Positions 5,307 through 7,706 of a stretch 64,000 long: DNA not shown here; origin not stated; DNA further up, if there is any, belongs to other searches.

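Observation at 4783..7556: Gram-negative sortase with a dedicated VIT-vWA substrate whose sorting motif reads LPKGAT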

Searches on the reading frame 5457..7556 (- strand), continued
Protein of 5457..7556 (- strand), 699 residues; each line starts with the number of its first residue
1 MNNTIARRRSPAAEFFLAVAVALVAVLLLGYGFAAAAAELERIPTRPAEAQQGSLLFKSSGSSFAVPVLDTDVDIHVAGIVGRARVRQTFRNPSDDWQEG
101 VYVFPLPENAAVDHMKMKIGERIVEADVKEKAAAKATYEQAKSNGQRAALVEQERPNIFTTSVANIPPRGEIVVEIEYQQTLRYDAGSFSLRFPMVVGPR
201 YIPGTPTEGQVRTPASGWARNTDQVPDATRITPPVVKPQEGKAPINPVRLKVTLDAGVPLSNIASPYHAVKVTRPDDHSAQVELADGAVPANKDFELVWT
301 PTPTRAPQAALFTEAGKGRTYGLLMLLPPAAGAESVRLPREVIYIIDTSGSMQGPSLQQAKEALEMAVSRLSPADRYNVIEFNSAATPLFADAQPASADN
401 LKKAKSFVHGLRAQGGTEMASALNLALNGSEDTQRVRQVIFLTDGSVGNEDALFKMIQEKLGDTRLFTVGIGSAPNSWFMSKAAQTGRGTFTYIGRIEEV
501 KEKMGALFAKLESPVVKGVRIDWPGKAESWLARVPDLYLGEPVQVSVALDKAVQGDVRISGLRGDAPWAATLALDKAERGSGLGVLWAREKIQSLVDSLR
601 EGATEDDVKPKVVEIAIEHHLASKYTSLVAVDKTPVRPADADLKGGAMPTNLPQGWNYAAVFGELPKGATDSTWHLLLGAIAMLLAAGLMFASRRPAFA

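Call 38: search_protein_families(library=ncbifam, proteins=[L003:853-2247:+, L003:2248-4386:+, L013:5940-6779:-, L040:5867-6751:+, L007:3511-5103:+, L008:10655-11857:+, L035:2288-4270:+, L009:5909-6745:+, L003:5951-6787:+, L020:10625-12808:-], max_evalue=0.00001)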
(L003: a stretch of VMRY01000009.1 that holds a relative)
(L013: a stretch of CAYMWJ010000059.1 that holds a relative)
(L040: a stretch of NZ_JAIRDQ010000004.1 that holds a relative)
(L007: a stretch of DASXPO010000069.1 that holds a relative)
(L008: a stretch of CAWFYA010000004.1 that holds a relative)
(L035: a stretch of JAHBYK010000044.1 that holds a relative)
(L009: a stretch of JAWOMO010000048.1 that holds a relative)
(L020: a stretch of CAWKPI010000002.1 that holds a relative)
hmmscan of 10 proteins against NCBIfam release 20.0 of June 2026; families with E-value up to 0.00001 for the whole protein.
L003:853-2247:+ (464 aa): 111 families (the best 25 are shown)
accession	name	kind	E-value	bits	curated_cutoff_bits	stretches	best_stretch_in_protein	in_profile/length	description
NF008469.0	PRK11361.1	equivalog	1.8e-123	412.6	714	1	21-461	4-455/461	acetoacetate metabolism transcriptional regulator AtoC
TIGR01818.1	ntrC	equivalog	3.5e-118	395.3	558.6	1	24-393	1-368/463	nitrogen regulation protein NR(I)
TIGR02915.1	PEP_resp_reg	equivalog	2.7e-108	362.7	502.6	1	24-454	1-436/445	PEP-CTERM-box response regulator transcription factor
NF041552.1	TF_PrdR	equivalog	4.9e-105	352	795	1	153-460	262-576/577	sigma-54 dependent transcriptional regulator PrdR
NF051870.1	NAssimRespRegNtrX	equivalog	3.5e-103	345.9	600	1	22-461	2-451/452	nitrogen assimilation response regulator NtrX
NF007689.0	PRK10365.1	equivalog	6.2e-103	344.9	760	1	23-457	7-439/441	sigma-54-dependent response regulator transcription factor ZraR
NF038308.1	RNA_repair_RtcR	equivalog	3.5e-99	333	650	1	107-454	125-505/530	RNA repair transcriptional activator RtcR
NF008176.1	PRK10923.1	equivalog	3.7e-99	332.4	620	1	23-387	5-366/469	nitrogen regulation protein NR(I)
NF011695.0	PRK15115.1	equivalog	9.1e-97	324.6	763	1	21-452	6-428/445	two-component system response regulator GlrR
TIGR01817.1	nifA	equivalog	9.7e-97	324.9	528.85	1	120-411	152-447/534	nif-specific transcriptional activator NifA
NF041946.1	LuxO_transreg_Vib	equivalog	1.7e-95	320.5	800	1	55-394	31-368/463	quorum-sensing sigma-54 dependent transcriptional regulator LuxO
NF003451.0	PRK05022.1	equivalog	1.7e-92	310.8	476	1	136-456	167-504/512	nitric oxide reductase transcriptional regulator NorR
NF011953.0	PRK15424.1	equivalog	6.1e-92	308.9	703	1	143-459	202-533/538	propionate catabolism operon regulatory protein PrpR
TIGR02329.1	propionate_PrpR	equivalog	5.9e-91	305.7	499.2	1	133-458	191-525/526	propionate catabolism operon regulatory protein PrpR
NF050807.1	TransRegFlbDCaul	equivalog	1.5e-89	301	750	1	52-460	32-438/454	sigma-54-dependent transcriptional regulator FlbD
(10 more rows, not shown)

L003:2248-4386:+ (712 aa): 87 families (the best 25 are shown)
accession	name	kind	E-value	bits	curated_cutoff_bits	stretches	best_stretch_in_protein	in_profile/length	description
NF008468.0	PRK11360.1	equivalog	1.8e-59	201.7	646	1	443-680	378-610/616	two-component system sensor histidine kinase AtoS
NF052574.1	HisKinEspCMyxo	equivalog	1.6e-49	168.8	1200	1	438-697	394-656/785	serine histidine kinase EspC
NF038348.1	T2SS_HK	subfamily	2.4e-46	158.3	450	2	501-676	401-571/574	histidine kinase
NF007688.0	PRK10364.1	equivalog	3.3e-46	158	479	1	439-677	218-450/460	two-component system sensor histidine kinase ZraS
NF010411.0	PRK13837.1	equivalog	1.1e-44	152.7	647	1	437-697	426-695/828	two-component system VirA-like sensor kinase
NF052573.1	HisKinEspAMyxo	equivalog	1.9e-43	148.5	1400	1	440-691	363-621/755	serine histidine kinase EspA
NF033092.0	HK_WalK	equivalog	3.2e-36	125.1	725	2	462-676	373-592/594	cell wall metabolism sensor histidine kinase WalK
NF046044.1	PnpS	equivalog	8.1e-36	123.9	400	1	464-676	173-389/390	two-component system histidine kinase PnpS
TIGR02966.1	phoR_proteo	equivalog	1.3e-34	119.7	334.2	1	463-674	116-331/333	phosphate regulon sensor histidine kinase PhoR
TIGR02956.1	TMAO_torS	equivalog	6.4e-34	117.2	676.5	1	409-690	414-691/967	TMAO reductase system sensor histidine kinase/response regulator TorS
NF047497.1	HK_LIC_12097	equivalog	2.8e-33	115.1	500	1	443-674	132-362/367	LIC_12097 family sensor histidine kinase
NF011874.0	PRK15347.1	equivalog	1.8e-32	112.4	852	1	326-679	293-615/921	two component system sensor kinase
NF040750.1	tetrathio_HK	equivalog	3.5e-32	111.6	750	1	434-666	311-542/555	tetrathionate respiration histidine kinase TtrS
NF046026.1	HisKinCckACaul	equivalog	3.2e-31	108.1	1000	1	444-688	285-542/678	cell cycle histidine kinase CckA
NF046020.1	HisKinCckABruc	equivalog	5e-31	107.4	1000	1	408-690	430-719/868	cell cycle histidine kinase CckA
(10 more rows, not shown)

L013:5940-6779:- (279 aa): 0 families

L040:5867-6751:+ (294 aa): 0 families

L007:3511-5103:+ (530 aa): 0 families

L008:10655-11857:+ (400 aa): 71 families (the best 25 are shown)
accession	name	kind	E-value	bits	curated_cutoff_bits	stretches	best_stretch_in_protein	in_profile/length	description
NF004770.0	PRK06108.1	subfamily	5.7e-182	604.9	422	1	17-399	10-393/396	pyridoxal phosphate-dependent aminotransferase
NF041364.1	GntC_guanitoxin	equivalog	5.6e-79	265.6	415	1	51-397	6-356/356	guanitoxin biosynthesis PLP-dependent (S)-gamma-hydroxy-L-arginine cyclodehydratase GntC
NF041091.1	asp_aminotase_Arch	equivalog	4.5e-70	236.4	550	1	45-398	29-375/376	aspartate aminotransferase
NF005817.0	PRK07683.1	equivalog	1.5e-64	218.2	575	1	22-399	7-382/387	aminotransferase A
NF006229.0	PRK08361.1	equivalog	4.5e-64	216.9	624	1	26-396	16-386/391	aspartate aminotransferase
NF006514.0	PRK08960.1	equivalog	6.1e-61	206.4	554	1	45-399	34-386/388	pyridoxal phosphate-dependent aminotransferase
NF005601.0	PRK07337.1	equivalog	2e-59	201.7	496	1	45-399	37-393/394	pyridoxal phosphate-dependent aminotransferase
NF005816.0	PRK07682.1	equivalog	2e-59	201.2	620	1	24-399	10-384/390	aminotransferase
NF005588.0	PRK07309.1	equivalog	3.9e-59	200.5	576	1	28-399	15-387/391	pyridoxal phosphate-dependent aminotransferase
NF006569.0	PRK09082.1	subfamily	3.7e-53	181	420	1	51-396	38-385/386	methionine aminotransferase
NF004975.0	PRK06348.1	equivalog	1.5e-52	178.9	549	1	43-396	29-381/384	pyridoxal phosphate-dependent aminotransferase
TIGR03947.1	viomycin_VioD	equivalog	2.9e-52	177.8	390.9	1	62-396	33-357/359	capreomycidine synthase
NF005855.0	PRK07777.1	equivalog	1.2e-51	176.3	553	1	50-397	35-387/391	pyridoxal phosphate-dependent aminotransferase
NF006488.0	PRK08912.1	equivalog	8.6e-51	173.1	498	1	51-399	34-385/387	aminotransferase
NF006756.0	PRK09276.1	subfamily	1.6e-50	172.1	507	1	43-396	31-384/387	LL-diaminopimelate aminotransferase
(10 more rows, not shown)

L035:2288-4270:+ (660 aa): 0 families

L009:5909-6745:+ (278 aa): 21 families
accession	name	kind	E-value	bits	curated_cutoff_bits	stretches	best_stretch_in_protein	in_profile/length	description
TIGR02802.1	Pal_lipo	equivalog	2.1e-24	85.6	125.35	1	111-211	2-102/104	peptidoglycan-associated lipoprotein Pal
NF053611.1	YiaD_Gzip_OmpA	equivalog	3.3e-21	75.9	175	1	107-213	100-206/206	YiaD family glycine zipper/OmpA-like lipoprotein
NF053613.1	OMP_toxin_LptF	equivalog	1.6e-18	67.3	400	1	108-215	140-247/256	lipotoxin F family OmpA-related lipoprotein LptF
NF053612.1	anchor_PA1041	equivalog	6e-17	62.4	250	1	86-213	105-235/236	PA1041 family peptidoglycan-binding anchor lipoprotein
NF053585.1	OMP_LP_YfiB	equivalog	2.3e-16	60.1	128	1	110-211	57-158/163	outer membrane lipoprotein YfiB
NF045787.1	OmpABordt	equivalog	1.1e-15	57.8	200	1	93-213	69-189/194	outer membrane protein OmpA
NF008067.1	PRK10802.1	equivalog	6.6e-14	52.1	261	1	111-209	69-167/171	peptidoglycan-associated lipoprotein Pal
TIGR03789.1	pdsO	hypoth_equivalog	3.1e-13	50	152.2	1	105-212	135-242/243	sortase-associated OmpA-like protein PdsO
NF007804.1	PRK10510.1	equivalog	5.4e-12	45.5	307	1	126-213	129-216/219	OmpA family lipoprotein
NF008071.1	PRK10808.1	equivalog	1e-11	44.8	277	1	81-208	205-341/358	porin OmpA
NF052230.1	T9SS_PorE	exception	1.4e-11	43.4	600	1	102-191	508-597/648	PorE family type IX secretion system protein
NF033763.1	exchanger_TraB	exception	7.8e-11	40.6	700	1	108-219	391-503/522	outer membrane exchange protein TraB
NF006541.1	PRK09038.1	equivalog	1.7e-09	37.7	283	1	107-214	139-249/253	flagellar motor protein MotD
NF047726.1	AutTranAdhPGAsTpgA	equivalog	3.8e-09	36.1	350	1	123-191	170-239/268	trimeric autotransporter adhesin/peptidogylcan-associated protein TpgA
NF047620.1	FlgprotMotYVib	equivalog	1.6e-08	34.5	400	1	117-212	169-265/271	flagellar protein MotY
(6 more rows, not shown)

L003:5951-6787:+ (278 aa): 19 families
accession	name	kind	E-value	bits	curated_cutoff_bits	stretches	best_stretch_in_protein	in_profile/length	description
TIGR03789.1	pdsO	hypoth_equivalog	8e-32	110.8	152.2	1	70-271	33-242/243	sortase-associated OmpA-like protein PdsO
NF053611.1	YiaD_Gzip_OmpA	equivalog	3.7e-21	75.8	175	1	71-268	20-202/206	YiaD family glycine zipper/OmpA-like lipoprotein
TIGR02802.1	Pal_lipo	equivalog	1.8e-15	56.9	125.35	1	170-270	2-102/104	peptidoglycan-associated lipoprotein Pal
NF053612.1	anchor_PA1041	equivalog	2e-14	54.1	250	1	82-268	43-231/236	PA1041 family peptidoglycan-binding anchor lipoprotein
NF053585.1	OMP_LP_YfiB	equivalog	1.4e-13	51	128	1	165-252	53-140/163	outer membrane lipoprotein YfiB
NF053613.1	OMP_toxin_LptF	equivalog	1e-10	41.8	400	1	169-264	142-237/256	lipotoxin F family OmpA-related lipoprotein LptF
NF007804.1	PRK10510.1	equivalog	2.5e-10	40.1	307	1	169-270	113-214/219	OmpA family lipoprotein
NF047726.1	AutTranAdhPGAsTpgA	equivalog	3.5e-10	39.5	350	1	166-252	156-241/268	trimeric autotransporter adhesin/peptidogylcan-associated protein TpgA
NF052230.1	T9SS_PorE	exception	8.2e-10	37.6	600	1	166-251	513-598/648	PorE family type IX secretion system protein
NF008071.1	PRK10808.1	equivalog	1.7e-09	37.6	277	1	171-252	234-317/358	porin OmpA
NF008067.1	PRK10802.1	equivalog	1e-08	35.2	261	1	184-252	83-151/171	peptidoglycan-associated lipoprotein Pal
NF038224.1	OmpA_like_CmpA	equivalog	4.4e-08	33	300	1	73-262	34-204/233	C-OmpA-like family protein CmpA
NF047620.1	FlgprotMotYVib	equivalog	5.6e-08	32.8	400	1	178-271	171-265/271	flagellar protein MotY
NF006285.1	PRK08457.1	equivalog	1.8e-07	31.2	250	1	124-275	82-233/253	flagellar motor protein MotB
TIGR03350.1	type_VI_ompA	equivalog_domain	3.7e-07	30.2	139.8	1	169-270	31-135/137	type VI secretion system protein TssL, long form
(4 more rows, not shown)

L020:10625-12808:- (727 aa): 11 families
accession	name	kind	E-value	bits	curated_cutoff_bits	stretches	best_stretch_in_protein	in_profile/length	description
TIGR00914.1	2A0601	subfamily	3.7e-181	604.4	701.45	1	15-722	1-724/1051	CusA/CzcA family heavy metal efflux RND transporter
NF033617.1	RND_permease_2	subfamily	3e-96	323.4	1250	1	27-711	8-690/1009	multidrug efflux RND transporter permease subunit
NF000282.2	RND_permease_1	subfamily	1e-77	262.1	1250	1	24-655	5-654/1029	multidrug efflux RND transporter permease subunit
TIGR00915.1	2A0602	subfamily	3e-60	204.2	940.35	1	21-656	3-658/1050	efflux RND transporter permease subunit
NF007905.0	PRK10614.1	equivalog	1.4e-56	191.9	1774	1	26-716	10-695/1025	multidrug efflux RND transporter permease subunit MdtC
NF007798.0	PRK10503.1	equivalog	1.6e-56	191.6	1584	1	31-716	24-709/1040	MdtB/MuxB family multidrug efflux RND transporter permease subunit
NF007131.0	PRK09577.1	equivalog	7.1e-50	169.7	1768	1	22-657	4-654/1045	multidrug efflux RND transporter permease subunit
NF007133.0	PRK09579.1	equivalog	1.7e-46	158.4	1763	1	26-659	10-638/1017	multidrug efflux RND transporter permease subunit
NF007842.1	PRK10555.1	equivalog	9.7e-44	149.5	1854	1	20-631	2-632/1036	multidrug efflux RND transporter permease AcrD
NF000037.1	RND_perm_OqxB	exception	3.7e-40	137.6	2200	1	22-508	6-502/1050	multidrug efflux RND transporter permease subunit OqxB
NF011706.2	PRK15127.1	equivalog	7.6e-34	116.8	2150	1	21-506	3-498/1049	multidrug efflux RND transporter permease subunit AcrB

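Call 53: find_encoding_contigs(protein=P0002, flank=6000, max_places=2)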
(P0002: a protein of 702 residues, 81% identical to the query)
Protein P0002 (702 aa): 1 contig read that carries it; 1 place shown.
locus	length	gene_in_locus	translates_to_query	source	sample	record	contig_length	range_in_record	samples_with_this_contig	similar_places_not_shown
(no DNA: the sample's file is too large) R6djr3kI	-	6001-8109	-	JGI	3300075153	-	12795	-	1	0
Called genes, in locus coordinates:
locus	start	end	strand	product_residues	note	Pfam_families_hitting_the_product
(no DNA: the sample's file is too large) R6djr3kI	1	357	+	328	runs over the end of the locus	?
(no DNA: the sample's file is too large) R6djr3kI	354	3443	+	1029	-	PF00873:ACR_tran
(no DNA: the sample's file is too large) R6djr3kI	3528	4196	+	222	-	PF01135:PCMT, PF08241:Methyltransf_11 (faint), PF00398:RrnaAD (weak), PF13847:Methyltransf_31 (weak), PF13649:Methyltransf_25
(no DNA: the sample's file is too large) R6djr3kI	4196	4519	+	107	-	PF00581:Rhodanese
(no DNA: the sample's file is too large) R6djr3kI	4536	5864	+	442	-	PF02321:OEP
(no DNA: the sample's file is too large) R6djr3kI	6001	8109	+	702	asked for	PF13757:VIT_2, PF08487:VIT, PF00092:VWA, PF13519:VWA_2, PF13768:VWA_3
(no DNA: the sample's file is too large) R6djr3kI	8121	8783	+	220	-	PF04203:Sortase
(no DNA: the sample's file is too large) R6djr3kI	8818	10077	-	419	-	PF04413:Glycos_transf_N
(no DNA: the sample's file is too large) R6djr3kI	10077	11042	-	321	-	PF01075:Glyco_transf_9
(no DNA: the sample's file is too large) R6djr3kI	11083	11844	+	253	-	PF00535:Glycos_transf_2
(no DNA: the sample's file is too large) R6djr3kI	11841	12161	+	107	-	?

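Call 54: find_encoding_contigs(protein=P0034, flank=8000, max_places=2)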
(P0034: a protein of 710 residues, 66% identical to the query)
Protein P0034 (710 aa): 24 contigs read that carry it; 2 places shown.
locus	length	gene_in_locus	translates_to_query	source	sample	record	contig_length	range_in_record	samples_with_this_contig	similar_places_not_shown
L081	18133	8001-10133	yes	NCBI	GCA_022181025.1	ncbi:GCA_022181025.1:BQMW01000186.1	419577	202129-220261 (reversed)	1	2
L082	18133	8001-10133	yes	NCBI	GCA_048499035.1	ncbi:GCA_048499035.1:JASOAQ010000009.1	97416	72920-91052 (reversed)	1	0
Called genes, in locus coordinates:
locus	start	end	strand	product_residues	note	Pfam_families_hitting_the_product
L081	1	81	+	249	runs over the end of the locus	PF01209:Ubie_methyltran, PF13489:Methyltransf_23, PF13847:Methyltransf_31, PF08241:Methyltransf_11, PF08242:Methyltransf_12, PF13649:Methyltransf_25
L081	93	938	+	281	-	PF04280:Tim44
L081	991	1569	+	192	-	-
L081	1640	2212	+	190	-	PF11845:Tll0287-like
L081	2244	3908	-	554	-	PF00069:Pkinase, PF07714:PK_Tyr_Ser-Thr, PF03109:ABC1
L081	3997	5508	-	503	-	PF01266:DAO, PF16901:DAO_C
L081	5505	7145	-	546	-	PF00512:HisKA, PF02518:HATPase_c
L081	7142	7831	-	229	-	PF00072:Response_reg, PF00486:Trans_reg_C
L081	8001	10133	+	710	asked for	PF13757:VIT_2, PF08487:VIT, PF00092:VWA, PF13519:VWA_2, PF13768:VWA_3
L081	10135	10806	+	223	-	PF04203:Sortase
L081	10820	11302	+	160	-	PF03734:YkuD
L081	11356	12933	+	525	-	PF00682:HMGL-like, PF22617:HCS_D2, PF08502:LeuA_dimer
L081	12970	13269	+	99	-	PF04365:BrnT_toxin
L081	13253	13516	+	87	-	PF12441:CopG_antitoxin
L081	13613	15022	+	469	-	PF00330:Aconitase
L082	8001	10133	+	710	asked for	PF13757:VIT_2, PF08487:VIT, PF00092:VWA, PF13519:VWA_2, PF13768:VWA_3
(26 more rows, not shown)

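Call 74: predict_structure(alignment_id=A3)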
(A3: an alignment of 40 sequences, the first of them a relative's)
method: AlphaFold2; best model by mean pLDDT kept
length: 699 residues; sequences in the alignment: 40
mean_pLDDT: 79.9   pTM: 0.72
mean pLDDT of the five models: 79.9, 75.5, 74.2, 72.3, 69.7
residues with pLDDT >= 90: 272; 70-90: 283; 50-70: 72; < 50: 72
segments of 3 or more residues with pLDDT < 50: 1-7, 33-62, 201-224, 664-671
pLDDT, mean of each block of 10 residues (from residue 1): 43 69 70 43 36 41 68 94 94 89 85 93 94 96 95 86 93 95 88 74 42 35 52 72 81 95 94 95 92 91 89 92 90 67 88 82 90 91 88 93 93 79 81 79 76 78 78 70 71 79 79 77 91 77 91 92 85 93 92 85 89 93 94 91 81 72 47 66 84 60
secondary structure, 60 per line:
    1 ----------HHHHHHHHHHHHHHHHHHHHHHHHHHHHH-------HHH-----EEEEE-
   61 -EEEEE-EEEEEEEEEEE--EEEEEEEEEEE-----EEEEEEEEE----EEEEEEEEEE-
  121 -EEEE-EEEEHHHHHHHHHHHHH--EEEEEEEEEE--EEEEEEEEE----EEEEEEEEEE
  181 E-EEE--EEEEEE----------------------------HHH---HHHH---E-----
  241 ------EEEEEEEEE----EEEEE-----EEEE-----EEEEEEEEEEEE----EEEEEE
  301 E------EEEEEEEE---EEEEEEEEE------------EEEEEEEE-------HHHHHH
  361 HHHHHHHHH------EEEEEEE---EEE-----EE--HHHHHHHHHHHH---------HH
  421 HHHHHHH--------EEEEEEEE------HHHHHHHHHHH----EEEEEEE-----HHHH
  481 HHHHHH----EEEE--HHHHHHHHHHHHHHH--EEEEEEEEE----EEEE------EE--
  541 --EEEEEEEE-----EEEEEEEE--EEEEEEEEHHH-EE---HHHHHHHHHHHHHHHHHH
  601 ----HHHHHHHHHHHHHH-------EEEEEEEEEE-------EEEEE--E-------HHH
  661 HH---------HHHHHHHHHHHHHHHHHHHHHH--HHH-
elements in order (helices of 4 or more, strands of 3 or more residues): H11-39 E55-59 E62-66 E68-78 E81-91 E97-105 E110-119 E122-125 E127-130 H131-143 E146-155 E158-166 E171-181 E183-185 E188-193 H228-231 E247-255 E260-264 E270-273 E279-290 E295-301 E308-315 E319-327 E340-347 H355-369 E376-382 E386-388 H398-409 H419-427 E436-443 H450-460 E465-471 H477-486 E491-494 H497-511 E514-522 E527-530 E543-550 E556-563 E566-573 H583-600 H605-618 E626-635 E643-647 H658-662 H672-693
